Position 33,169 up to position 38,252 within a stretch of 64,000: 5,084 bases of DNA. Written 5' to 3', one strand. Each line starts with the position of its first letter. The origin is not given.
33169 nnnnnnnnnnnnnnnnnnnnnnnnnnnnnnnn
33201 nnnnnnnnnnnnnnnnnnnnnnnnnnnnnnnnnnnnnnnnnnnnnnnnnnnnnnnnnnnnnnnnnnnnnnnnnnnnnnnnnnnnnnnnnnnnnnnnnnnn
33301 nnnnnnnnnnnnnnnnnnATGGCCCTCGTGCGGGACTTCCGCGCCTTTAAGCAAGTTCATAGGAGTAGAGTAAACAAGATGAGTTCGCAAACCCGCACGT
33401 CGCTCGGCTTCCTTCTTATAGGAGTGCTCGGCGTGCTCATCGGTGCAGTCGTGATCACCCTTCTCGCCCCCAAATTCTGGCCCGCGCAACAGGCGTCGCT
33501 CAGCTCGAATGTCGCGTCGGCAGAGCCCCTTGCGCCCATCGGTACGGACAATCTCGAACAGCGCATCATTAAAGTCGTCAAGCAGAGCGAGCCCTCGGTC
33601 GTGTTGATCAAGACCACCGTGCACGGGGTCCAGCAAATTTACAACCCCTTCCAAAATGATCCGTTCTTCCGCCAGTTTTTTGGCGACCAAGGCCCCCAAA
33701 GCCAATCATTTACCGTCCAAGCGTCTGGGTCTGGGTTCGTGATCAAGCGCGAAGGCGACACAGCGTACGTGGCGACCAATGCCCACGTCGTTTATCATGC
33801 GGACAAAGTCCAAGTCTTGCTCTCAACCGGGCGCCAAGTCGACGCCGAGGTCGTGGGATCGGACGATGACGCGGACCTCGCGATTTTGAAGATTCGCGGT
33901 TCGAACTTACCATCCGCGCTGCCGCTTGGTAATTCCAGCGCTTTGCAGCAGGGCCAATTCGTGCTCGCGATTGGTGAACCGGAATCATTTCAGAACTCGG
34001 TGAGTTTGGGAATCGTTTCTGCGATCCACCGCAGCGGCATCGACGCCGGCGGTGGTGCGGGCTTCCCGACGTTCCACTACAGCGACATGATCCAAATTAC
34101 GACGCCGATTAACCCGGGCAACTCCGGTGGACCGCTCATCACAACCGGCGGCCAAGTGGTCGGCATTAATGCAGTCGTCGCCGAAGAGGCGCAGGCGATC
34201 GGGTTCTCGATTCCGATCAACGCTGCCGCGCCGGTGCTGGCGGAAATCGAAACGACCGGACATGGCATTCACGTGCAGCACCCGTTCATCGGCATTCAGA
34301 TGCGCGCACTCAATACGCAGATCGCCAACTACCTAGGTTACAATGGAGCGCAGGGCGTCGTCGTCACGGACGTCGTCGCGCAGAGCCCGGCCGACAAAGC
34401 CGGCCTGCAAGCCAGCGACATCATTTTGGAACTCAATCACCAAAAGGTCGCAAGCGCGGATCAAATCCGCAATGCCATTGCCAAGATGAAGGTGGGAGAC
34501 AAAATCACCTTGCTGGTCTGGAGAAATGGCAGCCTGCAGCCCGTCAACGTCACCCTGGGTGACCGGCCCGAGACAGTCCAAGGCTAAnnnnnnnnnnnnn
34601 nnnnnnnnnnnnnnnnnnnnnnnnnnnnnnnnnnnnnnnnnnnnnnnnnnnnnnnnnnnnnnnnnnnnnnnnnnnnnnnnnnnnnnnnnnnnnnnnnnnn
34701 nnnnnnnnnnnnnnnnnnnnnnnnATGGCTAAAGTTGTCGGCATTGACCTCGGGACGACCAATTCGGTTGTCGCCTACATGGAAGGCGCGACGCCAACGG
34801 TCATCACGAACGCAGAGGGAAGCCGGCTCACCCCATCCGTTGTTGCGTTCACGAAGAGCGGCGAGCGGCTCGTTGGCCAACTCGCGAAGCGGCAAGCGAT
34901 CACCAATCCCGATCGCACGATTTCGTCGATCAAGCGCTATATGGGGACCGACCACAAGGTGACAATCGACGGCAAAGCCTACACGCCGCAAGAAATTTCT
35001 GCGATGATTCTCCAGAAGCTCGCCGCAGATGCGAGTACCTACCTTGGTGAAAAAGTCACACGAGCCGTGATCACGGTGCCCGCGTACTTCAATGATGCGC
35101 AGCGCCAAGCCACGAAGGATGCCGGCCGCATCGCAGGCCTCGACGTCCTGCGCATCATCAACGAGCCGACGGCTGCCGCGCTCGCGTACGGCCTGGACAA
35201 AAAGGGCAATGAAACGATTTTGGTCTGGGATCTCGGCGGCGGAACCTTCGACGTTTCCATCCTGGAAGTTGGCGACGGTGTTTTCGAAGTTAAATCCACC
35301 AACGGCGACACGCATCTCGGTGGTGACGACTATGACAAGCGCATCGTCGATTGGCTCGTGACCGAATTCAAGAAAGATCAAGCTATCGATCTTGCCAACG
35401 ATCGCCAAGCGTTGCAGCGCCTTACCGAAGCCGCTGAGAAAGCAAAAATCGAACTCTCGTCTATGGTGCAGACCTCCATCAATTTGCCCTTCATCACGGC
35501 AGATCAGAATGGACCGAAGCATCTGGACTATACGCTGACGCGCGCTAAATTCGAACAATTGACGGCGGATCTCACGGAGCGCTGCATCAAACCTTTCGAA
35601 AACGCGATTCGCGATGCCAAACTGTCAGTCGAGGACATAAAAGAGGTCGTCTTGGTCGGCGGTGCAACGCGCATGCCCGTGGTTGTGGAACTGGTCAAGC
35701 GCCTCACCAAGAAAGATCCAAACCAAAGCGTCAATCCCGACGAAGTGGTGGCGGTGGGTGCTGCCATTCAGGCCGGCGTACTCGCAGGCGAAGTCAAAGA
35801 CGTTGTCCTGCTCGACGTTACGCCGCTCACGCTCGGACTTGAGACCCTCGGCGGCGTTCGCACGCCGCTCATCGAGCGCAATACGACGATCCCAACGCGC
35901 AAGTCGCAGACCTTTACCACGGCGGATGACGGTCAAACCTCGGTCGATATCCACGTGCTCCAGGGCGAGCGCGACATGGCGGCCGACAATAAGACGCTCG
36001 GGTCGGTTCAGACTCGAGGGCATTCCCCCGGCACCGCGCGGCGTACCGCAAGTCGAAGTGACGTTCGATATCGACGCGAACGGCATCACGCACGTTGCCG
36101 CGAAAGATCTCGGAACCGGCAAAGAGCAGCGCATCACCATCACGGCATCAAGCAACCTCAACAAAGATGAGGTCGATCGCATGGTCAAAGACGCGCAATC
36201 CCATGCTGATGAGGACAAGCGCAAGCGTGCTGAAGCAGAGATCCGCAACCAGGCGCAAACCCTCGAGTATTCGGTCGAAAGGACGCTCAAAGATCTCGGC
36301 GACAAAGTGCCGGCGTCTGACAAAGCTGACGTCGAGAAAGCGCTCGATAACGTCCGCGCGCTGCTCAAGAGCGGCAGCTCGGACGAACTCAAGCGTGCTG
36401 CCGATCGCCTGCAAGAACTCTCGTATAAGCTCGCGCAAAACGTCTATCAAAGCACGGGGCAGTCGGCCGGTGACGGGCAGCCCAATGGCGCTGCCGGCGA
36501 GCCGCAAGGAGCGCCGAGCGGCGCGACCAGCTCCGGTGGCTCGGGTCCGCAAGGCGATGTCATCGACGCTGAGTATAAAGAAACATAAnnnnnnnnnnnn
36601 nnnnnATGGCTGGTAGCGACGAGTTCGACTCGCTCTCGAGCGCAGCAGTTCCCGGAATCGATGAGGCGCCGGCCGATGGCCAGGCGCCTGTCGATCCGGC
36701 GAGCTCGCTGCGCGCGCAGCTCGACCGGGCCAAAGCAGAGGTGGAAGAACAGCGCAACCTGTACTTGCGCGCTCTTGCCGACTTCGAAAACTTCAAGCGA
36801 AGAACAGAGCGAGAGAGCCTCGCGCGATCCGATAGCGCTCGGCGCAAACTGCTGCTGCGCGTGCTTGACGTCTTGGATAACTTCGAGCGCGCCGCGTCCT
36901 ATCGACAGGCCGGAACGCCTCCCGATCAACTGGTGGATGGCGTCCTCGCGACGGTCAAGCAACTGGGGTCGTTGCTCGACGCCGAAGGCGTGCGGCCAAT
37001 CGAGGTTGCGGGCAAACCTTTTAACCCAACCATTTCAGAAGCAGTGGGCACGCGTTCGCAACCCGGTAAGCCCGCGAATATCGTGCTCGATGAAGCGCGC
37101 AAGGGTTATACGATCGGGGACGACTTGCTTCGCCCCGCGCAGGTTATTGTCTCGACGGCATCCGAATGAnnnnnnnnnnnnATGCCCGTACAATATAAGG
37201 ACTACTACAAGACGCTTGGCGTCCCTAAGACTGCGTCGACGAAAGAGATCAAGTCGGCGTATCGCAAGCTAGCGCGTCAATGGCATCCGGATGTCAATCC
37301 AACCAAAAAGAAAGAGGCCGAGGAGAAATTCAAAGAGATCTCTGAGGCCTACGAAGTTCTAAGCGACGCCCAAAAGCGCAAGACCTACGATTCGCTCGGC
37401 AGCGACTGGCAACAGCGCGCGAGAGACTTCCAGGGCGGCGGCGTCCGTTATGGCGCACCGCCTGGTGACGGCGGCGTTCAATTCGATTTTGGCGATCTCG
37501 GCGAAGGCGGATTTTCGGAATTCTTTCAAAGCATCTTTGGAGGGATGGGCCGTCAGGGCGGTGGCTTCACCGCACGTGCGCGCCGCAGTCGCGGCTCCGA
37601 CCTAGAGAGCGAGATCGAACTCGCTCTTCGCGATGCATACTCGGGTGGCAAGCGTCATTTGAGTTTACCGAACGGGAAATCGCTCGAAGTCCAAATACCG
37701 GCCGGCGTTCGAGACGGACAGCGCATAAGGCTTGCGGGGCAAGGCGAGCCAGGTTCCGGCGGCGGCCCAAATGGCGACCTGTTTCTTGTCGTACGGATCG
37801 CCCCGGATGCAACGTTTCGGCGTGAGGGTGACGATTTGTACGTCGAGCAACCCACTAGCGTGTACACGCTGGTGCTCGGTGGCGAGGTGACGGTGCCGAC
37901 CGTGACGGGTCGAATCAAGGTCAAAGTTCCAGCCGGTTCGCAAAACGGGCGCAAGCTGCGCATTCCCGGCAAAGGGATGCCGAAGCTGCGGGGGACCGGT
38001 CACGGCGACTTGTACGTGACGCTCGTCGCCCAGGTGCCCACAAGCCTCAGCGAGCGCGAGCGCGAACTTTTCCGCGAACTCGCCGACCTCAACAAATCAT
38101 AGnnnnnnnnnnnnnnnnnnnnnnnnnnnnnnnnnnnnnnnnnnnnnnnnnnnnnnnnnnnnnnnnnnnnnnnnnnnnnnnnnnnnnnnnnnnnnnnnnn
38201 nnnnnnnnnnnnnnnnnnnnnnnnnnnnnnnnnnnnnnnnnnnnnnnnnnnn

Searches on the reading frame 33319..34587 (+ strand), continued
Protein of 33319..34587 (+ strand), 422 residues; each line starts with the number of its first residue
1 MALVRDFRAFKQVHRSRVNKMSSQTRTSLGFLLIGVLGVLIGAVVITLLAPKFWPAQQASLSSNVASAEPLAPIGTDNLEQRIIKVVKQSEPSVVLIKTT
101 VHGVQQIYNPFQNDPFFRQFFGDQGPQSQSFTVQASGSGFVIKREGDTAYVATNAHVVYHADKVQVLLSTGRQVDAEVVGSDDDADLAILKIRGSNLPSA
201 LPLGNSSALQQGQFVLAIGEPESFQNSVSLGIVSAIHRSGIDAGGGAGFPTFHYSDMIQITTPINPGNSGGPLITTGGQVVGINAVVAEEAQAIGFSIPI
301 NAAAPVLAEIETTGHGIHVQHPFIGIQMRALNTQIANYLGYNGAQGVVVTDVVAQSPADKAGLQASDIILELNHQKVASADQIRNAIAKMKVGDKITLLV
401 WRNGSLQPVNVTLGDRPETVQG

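Call 46: find_encoding_contigs(protein=P0086, flank=10000, max_places=1)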
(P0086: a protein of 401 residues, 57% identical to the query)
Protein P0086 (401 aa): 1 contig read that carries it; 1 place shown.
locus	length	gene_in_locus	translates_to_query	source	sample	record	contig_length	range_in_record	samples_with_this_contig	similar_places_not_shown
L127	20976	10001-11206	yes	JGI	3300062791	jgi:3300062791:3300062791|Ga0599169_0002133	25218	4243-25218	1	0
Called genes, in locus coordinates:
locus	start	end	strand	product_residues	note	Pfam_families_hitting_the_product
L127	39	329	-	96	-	-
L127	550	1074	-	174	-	-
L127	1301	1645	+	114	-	PF00392:GntR, PF02082:Rrf2 (weak)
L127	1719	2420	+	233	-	-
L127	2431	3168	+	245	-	PF04893:Yip1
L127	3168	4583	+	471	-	PF02321:OEP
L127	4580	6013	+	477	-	PF25990:Beta-barrel_YknX, PF26002:Beta-barrel_AprE (weak), PF25967:RND-MFP_C, PF25989:YknX_C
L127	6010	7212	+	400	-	PF12704:MacB_PCD, PF02687:FtsX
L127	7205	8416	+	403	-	PF12704:MacB_PCD, PF02687:FtsX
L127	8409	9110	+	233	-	PF00005:ABC_tran, PF02463:SMC_N (faint), PF13304:AAA_21 (faint)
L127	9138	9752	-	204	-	PF01370:Epimerase (weak), PF05368:NmrA, PF13460:NAD_binding_10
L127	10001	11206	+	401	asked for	PF00089:Trypsin, PF13365:Trypsin_2, PF00595:PDZ, PF13180:PDZ_2, PF17820:PDZ_6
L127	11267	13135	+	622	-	PF00012:HSP70, PF06723:MreB_Mbl, PF00012:HSP70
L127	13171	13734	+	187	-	PF01025:GrpE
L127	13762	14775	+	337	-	PF00226:DnaJ, PF01556:DnaJ_C, PF27659:CHP02642 (weak)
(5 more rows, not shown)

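Call 50: find_encoding_contigs(protein=P0001, flank=10000, max_places=4)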
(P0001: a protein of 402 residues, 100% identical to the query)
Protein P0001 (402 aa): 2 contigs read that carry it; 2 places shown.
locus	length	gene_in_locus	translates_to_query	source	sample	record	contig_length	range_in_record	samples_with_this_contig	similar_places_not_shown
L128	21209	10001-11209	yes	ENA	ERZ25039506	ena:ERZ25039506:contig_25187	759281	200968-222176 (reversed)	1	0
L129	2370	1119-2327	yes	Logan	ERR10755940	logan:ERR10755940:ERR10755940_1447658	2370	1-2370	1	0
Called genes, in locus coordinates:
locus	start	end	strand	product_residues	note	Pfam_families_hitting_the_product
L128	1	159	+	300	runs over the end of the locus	-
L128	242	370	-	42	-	-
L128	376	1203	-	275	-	PF04055:Radical_SAM, PF19288:CofH_C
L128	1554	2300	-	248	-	PF01580:FtsK_SpoIIIE, PF09397:FtsK_gamma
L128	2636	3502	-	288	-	PF17854:FtsK_alpha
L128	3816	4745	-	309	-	PF12911:OppC_N, PF00528:BPD_transp_1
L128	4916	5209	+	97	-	PF07045:DUF1330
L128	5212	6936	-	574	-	PF00753:Lactamase_B, PF12706:Lactamase_B_2, PF22505:RNase_J_b_CASP, PF07521:RMMBL, PF17770:RNase_J_C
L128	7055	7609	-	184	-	-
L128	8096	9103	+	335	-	PF01145:Band_7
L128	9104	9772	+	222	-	-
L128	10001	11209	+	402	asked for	PF00089:Trypsin, PF13365:Trypsin_2, PF00595:PDZ, PF13180:PDZ_2, PF17820:PDZ_6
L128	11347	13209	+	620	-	PF00012:HSP70, PF06723:MreB_Mbl, PF00012:HSP70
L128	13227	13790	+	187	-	PF01025:GrpE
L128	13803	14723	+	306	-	PF00226:DnaJ, PF01556:DnaJ_C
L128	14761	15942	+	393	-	PF02771:Acyl-CoA_dh_N, PF02770:Acyl-CoA_dh_M, PF00441:Acyl-CoA_dh_1, PF08028:Acyl-CoA_dh_2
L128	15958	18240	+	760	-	PF08267:Meth_synt_1, PF01717:Meth_synt_2, PF08267:Meth_synt_1 (weak)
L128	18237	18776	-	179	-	PF05685:Uma2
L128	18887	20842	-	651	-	PF16177:ACAS_N, PF00501:AMP-binding, PF13193:AMP-binding_C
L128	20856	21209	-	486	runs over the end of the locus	PF00595:PDZ, PF13180:PDZ_2, PF17820:PDZ_6, PF03572:Peptidase_S41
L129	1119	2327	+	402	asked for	PF00089:Trypsin, PF13365:Trypsin_2, PF00595:PDZ, PF13180:PDZ_2, PF17820:PDZ_6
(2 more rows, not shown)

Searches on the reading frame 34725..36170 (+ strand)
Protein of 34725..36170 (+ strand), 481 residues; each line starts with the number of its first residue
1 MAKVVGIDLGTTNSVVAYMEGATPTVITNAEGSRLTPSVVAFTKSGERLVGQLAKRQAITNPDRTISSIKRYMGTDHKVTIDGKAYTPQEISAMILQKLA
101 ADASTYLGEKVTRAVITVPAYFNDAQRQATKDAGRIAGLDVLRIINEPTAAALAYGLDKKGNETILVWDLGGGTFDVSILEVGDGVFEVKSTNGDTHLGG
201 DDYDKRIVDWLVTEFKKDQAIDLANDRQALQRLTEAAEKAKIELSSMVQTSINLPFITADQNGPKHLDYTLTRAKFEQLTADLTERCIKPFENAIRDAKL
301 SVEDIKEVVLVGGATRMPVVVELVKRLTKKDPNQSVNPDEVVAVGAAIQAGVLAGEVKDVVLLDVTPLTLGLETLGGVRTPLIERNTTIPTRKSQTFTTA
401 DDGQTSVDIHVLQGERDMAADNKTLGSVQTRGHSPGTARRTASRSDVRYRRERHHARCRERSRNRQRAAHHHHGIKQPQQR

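Call 5: search_protein_families(library=pfam, proteins=[window:34725-36170:+])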
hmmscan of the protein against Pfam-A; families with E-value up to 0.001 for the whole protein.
window:34725-36170:+ (481 aa): 3 families
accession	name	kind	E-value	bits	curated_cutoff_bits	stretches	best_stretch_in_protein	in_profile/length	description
PF00012.26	HSP70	-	1.6e-203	677.7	20.6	1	4-436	1-460/599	Hsp70 protein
PF06723.19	MreB_Mbl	-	3.6e-18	65.9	27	1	4-347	3-316/327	MreB/Mbl protein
PF21523.3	ParM_N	-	0.00051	20.6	27.4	0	162-241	4-87/159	Plasmid segregation protein ParM, C-terminal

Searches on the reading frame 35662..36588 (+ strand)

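Call 5: search_protein_families(library=pfam, proteins=[window:35662-36588:+])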
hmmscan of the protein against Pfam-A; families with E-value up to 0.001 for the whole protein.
window:35662-36588:+ (308 aa): 1 family
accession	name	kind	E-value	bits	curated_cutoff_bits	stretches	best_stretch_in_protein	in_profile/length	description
PF00012.26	HSP70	-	5.4e-42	144.2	20.6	1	111-263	447-599/599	Hsp70 protein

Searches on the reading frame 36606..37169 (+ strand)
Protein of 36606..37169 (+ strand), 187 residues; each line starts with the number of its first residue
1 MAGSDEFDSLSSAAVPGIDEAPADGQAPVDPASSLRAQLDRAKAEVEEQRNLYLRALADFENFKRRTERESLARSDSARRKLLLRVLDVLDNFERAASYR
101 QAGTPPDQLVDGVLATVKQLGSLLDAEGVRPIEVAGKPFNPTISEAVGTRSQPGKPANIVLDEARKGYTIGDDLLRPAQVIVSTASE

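Call 5: search_protein_families(library=pfam, proteins=[window:36606-37169:+])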
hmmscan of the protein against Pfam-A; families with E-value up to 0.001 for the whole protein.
window:36606-37169:+ (187 aa): 1 family
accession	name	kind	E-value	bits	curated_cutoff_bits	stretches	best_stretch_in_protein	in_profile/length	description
PF01025.24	GrpE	-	1.2e-39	136.1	25.8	1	30-183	11-164/165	GrpE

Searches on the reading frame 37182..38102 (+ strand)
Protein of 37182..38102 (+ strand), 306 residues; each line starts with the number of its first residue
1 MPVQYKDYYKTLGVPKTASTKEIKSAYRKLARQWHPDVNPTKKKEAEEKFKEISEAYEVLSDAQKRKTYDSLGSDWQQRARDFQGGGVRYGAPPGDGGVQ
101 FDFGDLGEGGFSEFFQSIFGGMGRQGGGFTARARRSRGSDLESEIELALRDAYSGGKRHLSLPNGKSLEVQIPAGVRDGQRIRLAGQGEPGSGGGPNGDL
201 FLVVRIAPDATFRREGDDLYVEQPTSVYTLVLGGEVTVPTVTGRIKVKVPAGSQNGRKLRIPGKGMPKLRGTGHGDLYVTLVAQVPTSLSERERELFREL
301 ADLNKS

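Call 5: search_protein_families(library=pfam, proteins=[window:37182-38102:+])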
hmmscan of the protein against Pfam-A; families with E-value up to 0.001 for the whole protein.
window:37182-38102:+ (306 aa): 2 families
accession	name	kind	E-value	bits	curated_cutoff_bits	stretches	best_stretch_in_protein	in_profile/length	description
PF01556.23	DnaJ_C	-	1.8e-47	161.6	26.6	1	142-286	2-152/152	DnaJ C terminal domain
PF00226.36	DnaJ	-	9.3e-29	99.8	27.8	1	7-70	1-63/63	DnaJ domain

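Call 13: find_encoding_contigs(protein=window:37182-38102:+, flank=10000, max_places=6)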
Protein window:37182-38102:+ (306 aa): 2 contigs read that carry it; 2 places shown.
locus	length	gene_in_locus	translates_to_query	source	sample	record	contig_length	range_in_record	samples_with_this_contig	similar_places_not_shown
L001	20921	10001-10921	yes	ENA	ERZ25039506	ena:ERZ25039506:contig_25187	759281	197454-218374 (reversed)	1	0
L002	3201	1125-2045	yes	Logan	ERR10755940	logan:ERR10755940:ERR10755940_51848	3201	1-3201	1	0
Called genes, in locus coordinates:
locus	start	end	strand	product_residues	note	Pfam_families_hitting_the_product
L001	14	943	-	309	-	PF12911:OppC_N, PF00528:BPD_transp_1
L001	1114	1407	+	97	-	PF07045:DUF1330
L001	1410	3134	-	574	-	PF00753:Lactamase_B, PF12706:Lactamase_B_2, PF22505:RNase_J_b_CASP, PF07521:RMMBL, PF17770:RNase_J_C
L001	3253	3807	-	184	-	-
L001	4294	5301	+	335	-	PF01145:Band_7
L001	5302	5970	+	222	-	-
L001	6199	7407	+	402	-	PF00089:Trypsin, PF13365:Trypsin_2, PF00595:PDZ, PF13180:PDZ_2, PF17820:PDZ_6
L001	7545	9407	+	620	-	PF00012:HSP70, PF06723:MreB_Mbl, PF00012:HSP70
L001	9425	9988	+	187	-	PF01025:GrpE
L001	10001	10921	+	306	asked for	PF00226:DnaJ, PF01556:DnaJ_C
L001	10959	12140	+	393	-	PF02771:Acyl-CoA_dh_N, PF02770:Acyl-CoA_dh_M, PF00441:Acyl-CoA_dh_1, PF08028:Acyl-CoA_dh_2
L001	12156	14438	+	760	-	PF08267:Meth_synt_1, PF01717:Meth_synt_2, PF08267:Meth_synt_1 (weak)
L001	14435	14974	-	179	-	PF05685:Uma2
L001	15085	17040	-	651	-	PF16177:ACAS_N, PF00501:AMP-binding, PF13193:AMP-binding_C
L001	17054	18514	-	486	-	PF00595:PDZ, PF13180:PDZ_2, PF17820:PDZ_6, PF03572:Peptidase_S41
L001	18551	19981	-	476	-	PF22694:CtpB_N-like (faint), PF00595:PDZ, PF13180:PDZ_2, PF17820:PDZ_6, PF03572:Peptidase_S41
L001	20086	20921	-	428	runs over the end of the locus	PF24568:CC_PcsB, PF01551:Peptidase_M23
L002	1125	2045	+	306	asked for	PF00226:DnaJ, PF01556:DnaJ_C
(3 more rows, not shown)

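Call 35: search_protein_families(library=ncbifam, proteins=[window:37182-38102:+, L001:5302-5970:+], max_evalue=0.001)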
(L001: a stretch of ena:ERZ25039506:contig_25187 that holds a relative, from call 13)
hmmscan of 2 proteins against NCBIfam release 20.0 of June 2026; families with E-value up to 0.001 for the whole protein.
window:37182-38102:+ (306 aa): 15 families
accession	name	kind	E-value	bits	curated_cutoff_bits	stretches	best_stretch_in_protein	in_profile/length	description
TIGR02349.1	DnaJ_bact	equivalog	6.7e-85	285.6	377.2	2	166-302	216-352/354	molecular chaperone DnaJ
NF010892.0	PRK14299.1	equivalog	7.2e-84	281.5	392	1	4-305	2-288/291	chaperone protein DnaJ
NF008035.0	PRK10767.1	subfamily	1.3e-83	281.1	338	2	165-302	209-346/374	molecular chaperone DnaJ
NF010872.0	PRK14279.1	equivalog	8.5e-77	258.9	556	2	165-303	241-378/394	molecular chaperone DnaJ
NF007618.0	PRK10266.1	equivalog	2.3e-69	234.2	403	1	4-304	2-294/306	curved DNA-binding protein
NF010871.0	PRK14278.1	equivalog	6.7e-67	226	502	2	166-304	212-351/378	molecular chaperone DnaJ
NF010894.0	PRK14301.1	equivalog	2.8e-65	220.8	548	2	165-304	212-351/373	chaperone protein DnaJ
NF010874.0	PRK14281.1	equivalog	1.1e-62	212.5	619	2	168-302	237-371/397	chaperone protein DnaJ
NF010885.0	PRK14292.1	equivalog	5.7e-61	206.6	585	2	167-301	214-346/371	chaperone protein DnaJ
NF037946.1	terminal_TopJ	equivalog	1.1e-38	133.3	300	2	6-83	5-80/810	terminal organelle assembly protein TopJ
TIGR03835.1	termin_org_DnaJ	equivalog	7.7e-27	94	512.25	2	6-83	2-77/871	terminal organelle assembly protein TopJ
NF050028.1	CldAdptActJ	equivalog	2.4e-11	44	150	1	7-69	3-69/93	cold adaptation protein ActJcold adaptation protein ActJ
NF006948.0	PRK09430.1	equivalog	2.2e-08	34.1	162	1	6-65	200-265/267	co-chaperone DjlA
TIGR00714.1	hscB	equivalog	7e-05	23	46.75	1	20-69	5-56/156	Fe-S protein assembly co-chaperone HscB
NF006502.0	PRK08937.3-2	equivalog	0.00022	20.8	259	1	7-62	204-263/275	adenylosuccinate lyase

L001:5302-5970:+ (222 aa): 0 families

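Call 36: search_protein_families(library=pfam, proteins=[L001:5302-5970:+], max_evalue=0.001)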
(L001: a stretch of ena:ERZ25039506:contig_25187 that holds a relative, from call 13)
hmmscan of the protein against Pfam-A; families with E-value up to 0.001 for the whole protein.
L001:5302-5970:+ (222 aa): 0 families
